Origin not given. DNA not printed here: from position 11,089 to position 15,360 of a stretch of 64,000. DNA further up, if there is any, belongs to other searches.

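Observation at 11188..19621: Low-GC two-gene island encoding twin giant secreted proteins: unknown N-domain, 14 Kelch blades, Cys-pair Ig-like repeats, unknown C-domain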

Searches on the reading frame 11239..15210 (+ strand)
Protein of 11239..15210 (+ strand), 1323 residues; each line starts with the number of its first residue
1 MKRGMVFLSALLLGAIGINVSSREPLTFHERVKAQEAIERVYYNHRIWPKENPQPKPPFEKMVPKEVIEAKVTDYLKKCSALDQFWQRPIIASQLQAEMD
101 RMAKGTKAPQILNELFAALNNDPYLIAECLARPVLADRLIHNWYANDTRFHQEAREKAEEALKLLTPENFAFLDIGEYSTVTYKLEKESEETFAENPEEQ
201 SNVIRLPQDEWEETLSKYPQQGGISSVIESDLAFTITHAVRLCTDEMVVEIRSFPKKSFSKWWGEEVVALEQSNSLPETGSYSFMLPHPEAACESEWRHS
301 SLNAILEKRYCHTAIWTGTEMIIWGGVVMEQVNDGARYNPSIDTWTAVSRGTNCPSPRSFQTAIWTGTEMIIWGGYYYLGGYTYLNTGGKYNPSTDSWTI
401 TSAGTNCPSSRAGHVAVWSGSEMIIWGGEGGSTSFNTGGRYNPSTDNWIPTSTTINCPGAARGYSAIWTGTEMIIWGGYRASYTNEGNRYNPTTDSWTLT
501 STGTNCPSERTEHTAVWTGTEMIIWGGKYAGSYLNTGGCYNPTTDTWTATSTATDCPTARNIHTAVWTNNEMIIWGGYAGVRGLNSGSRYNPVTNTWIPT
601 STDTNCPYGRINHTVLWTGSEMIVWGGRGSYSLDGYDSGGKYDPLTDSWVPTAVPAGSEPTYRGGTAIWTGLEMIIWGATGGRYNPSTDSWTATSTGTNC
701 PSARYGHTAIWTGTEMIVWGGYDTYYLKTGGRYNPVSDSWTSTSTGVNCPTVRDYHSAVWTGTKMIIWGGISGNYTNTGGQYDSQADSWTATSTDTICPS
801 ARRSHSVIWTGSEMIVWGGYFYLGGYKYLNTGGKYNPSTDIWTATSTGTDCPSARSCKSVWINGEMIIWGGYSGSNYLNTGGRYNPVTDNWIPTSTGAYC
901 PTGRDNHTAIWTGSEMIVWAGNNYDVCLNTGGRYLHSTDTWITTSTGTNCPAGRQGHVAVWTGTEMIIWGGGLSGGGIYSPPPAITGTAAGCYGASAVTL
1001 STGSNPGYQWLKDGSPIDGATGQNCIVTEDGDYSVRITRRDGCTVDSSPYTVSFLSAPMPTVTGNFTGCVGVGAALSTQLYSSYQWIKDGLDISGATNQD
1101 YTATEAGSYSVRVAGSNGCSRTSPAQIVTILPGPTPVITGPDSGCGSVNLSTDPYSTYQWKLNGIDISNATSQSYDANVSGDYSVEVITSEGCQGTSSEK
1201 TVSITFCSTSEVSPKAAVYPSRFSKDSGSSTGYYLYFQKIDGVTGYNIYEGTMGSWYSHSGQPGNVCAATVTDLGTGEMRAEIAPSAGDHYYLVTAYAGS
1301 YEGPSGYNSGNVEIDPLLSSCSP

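Call 3: search_protein_families(library=pfam, proteins=[window:11239-15207:+], max_evalue=0.01)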
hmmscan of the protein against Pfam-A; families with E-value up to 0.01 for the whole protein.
window:11239-15207:+ (1323 aa): 8 families
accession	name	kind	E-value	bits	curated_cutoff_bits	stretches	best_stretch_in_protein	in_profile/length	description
PF24681.1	Kelch_KLHDC2_KLHL20_DRC7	-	3.2e-116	386.7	50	5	464-674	2-216/221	KLHDC2/KLHL20/DRC7 Kelch-repeats domain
PF24981.1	Beta-prop_ATRN-LZTR1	-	1.1e-53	182.8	50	4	423-632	1-224/289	Attractin/LZTR1 beta-propeller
PF13854.13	Kelch_HCF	-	3.9e-19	69.5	113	2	494-601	169-279/345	Host cell factor, Kelch-repeats domain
PF13415.12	Kelch_3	-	1.9e-18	66.6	22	0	683-709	22-45/48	Galactose oxidase, central domain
PF01344.31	Kelch_1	-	1.4e-14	53.7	20.1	1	563-599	5-41/46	Kelch motif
PF07646.21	Kelch_2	-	9.9e-09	35.2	21.3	0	411-451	2-44/48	Kelch motif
PF13964.12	Kelch_6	-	4.9e-07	30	25.3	0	377-400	15-42/50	Kelch motif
PF16820.11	PKD_3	-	0.0034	17.6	26.3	0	1083-1116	34-67/68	PKD-like domain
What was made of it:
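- On Kelch-repeat beta-propeller superfamily: PF24681 at E 3e-116 and 5e-119, plus Kelch_1/2/3/6 (call 3).
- The Pfam models Kelch_3 and Kelch_4 carry the description 'Galactose oxidase, central domain' (call 3).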

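Call 4: search_protein_families(library=ncbifam, proteins=[window:11239-15207:+], max_evalue=0.01)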
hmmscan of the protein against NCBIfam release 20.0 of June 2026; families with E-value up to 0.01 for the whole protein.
window:11239-15207:+ (1323 aa): 0 families
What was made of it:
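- On Exosortase/sortase-type C-terminal signals (PEP-CTERM, LPXTG and similar): No NCBIfam hit (call 4).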

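Call 64: find_encoding_contigs(protein=window:11239-15210:+, flank=2000, max_places=3)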
Protein window:11239-15210:+ (1323 aa): 10 contigs read that carry it; 3 places shown.
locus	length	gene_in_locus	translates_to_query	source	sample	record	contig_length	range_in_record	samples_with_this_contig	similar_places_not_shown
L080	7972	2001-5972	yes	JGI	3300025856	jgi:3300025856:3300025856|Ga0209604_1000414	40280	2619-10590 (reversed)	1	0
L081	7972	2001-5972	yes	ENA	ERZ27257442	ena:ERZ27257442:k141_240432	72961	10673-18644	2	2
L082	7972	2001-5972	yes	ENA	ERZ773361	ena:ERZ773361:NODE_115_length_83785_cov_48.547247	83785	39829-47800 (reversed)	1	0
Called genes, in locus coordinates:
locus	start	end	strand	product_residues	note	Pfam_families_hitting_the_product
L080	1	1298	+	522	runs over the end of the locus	PF00672:HAMP (weak), PF02518:HATPase_c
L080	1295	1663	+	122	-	PF02085:Cytochrom_CIII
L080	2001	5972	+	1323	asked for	PF13415:Beta-prop_FBX42, PF24681:Kelch_KLHDC2_KLHL20_DRC7, PF24981:Beta-prop_ATRN-LZTR1, PF24681:Kelch_KLHDC2_KLHL20_DRC7, PF13415:Beta-prop_FBX42, PF24981:Beta-prop_ATRN-LZTR1, PF24681:Kelch_KLHDC2_KLHL20_DRC7, PF13415:Beta-prop_FBX42, +9 more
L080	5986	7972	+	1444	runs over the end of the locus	PF13415:Beta-prop_FBX42, PF13415:Beta-prop_FBX42, PF24681:Kelch_KLHDC2_KLHL20_DRC7, PF24981:Beta-prop_ATRN-LZTR1, PF13415:Beta-prop_FBX42, PF24681:Kelch_KLHDC2_KLHL20_DRC7, PF24981:Beta-prop_ATRN-LZTR1, PF13415:Beta-prop_FBX42, +10 more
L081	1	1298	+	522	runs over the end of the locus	PF00672:HAMP (weak), PF02518:HATPase_c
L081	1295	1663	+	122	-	PF02085:Cytochrom_CIII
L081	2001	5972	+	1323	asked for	PF13415:Beta-prop_FBX42, PF24681:Kelch_KLHDC2_KLHL20_DRC7, PF24981:Beta-prop_ATRN-LZTR1, PF24681:Kelch_KLHDC2_KLHL20_DRC7, PF13415:Beta-prop_FBX42, PF24981:Beta-prop_ATRN-LZTR1, PF24681:Kelch_KLHDC2_KLHL20_DRC7, PF13415:Beta-prop_FBX42, +9 more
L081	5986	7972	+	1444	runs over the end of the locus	PF13415:Beta-prop_FBX42, PF13415:Beta-prop_FBX42, PF24681:Kelch_KLHDC2_KLHL20_DRC7, PF24981:Beta-prop_ATRN-LZTR1, PF13415:Beta-prop_FBX42, PF24681:Kelch_KLHDC2_KLHL20_DRC7, PF24981:Beta-prop_ATRN-LZTR1, PF13415:Beta-prop_FBX42, +10 more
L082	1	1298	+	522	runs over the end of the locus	PF00672:HAMP (weak), PF02518:HATPase_c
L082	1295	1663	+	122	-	PF02085:Cytochrom_CIII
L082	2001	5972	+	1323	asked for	PF13415:Beta-prop_FBX42, PF24681:Kelch_KLHDC2_KLHL20_DRC7, PF24981:Beta-prop_ATRN-LZTR1, PF24681:Kelch_KLHDC2_KLHL20_DRC7, PF13415:Beta-prop_FBX42, PF24981:Beta-prop_ATRN-LZTR1, PF24681:Kelch_KLHDC2_KLHL20_DRC7, PF13415:Beta-prop_FBX42, +9 more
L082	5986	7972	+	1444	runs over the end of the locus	PF13415:Beta-prop_FBX42, PF13415:Beta-prop_FBX42, PF24681:Kelch_KLHDC2_KLHL20_DRC7, PF24981:Beta-prop_ATRN-LZTR1, PF13415:Beta-prop_FBX42, PF24681:Kelch_KLHDC2_KLHL20_DRC7, PF24981:Beta-prop_ATRN-LZTR1, PF13415:Beta-prop_FBX42, +10 more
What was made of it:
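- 11239..15210 (+): K1 coding sequence, 1323 aa. The exact protein is found on 10 metagenome contigs in the same context (call 64).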

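Call 65: list_cluster_members(proteins=[window:11239-15207:+, window:15224-19555:+, window:3918-5681:-, window:5703-6944:-])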
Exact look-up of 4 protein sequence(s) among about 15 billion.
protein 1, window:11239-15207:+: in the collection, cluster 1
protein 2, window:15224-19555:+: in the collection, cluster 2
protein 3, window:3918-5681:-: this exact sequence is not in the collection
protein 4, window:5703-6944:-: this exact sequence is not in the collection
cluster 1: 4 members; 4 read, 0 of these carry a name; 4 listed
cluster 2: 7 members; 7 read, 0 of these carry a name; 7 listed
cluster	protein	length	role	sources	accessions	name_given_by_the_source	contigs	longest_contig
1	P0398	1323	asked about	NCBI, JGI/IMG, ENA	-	-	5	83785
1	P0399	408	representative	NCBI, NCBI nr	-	-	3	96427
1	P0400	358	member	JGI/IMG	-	-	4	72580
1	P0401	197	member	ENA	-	-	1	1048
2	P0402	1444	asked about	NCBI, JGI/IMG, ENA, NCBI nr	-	-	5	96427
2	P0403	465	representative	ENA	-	-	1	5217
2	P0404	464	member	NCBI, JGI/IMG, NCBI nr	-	-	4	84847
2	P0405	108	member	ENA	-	-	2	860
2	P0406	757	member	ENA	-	-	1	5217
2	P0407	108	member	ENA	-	-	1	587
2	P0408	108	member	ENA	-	-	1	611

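Call 83: search_protein_families(library=padloc, proteins=[window:11239-15207:+], max_evalue=0.01)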
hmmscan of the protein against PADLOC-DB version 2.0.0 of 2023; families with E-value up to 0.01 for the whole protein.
window:11239-15207:+ (1323 aa): 0 families
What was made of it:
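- Tried and rejected: No PADLOC hit (call 83).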
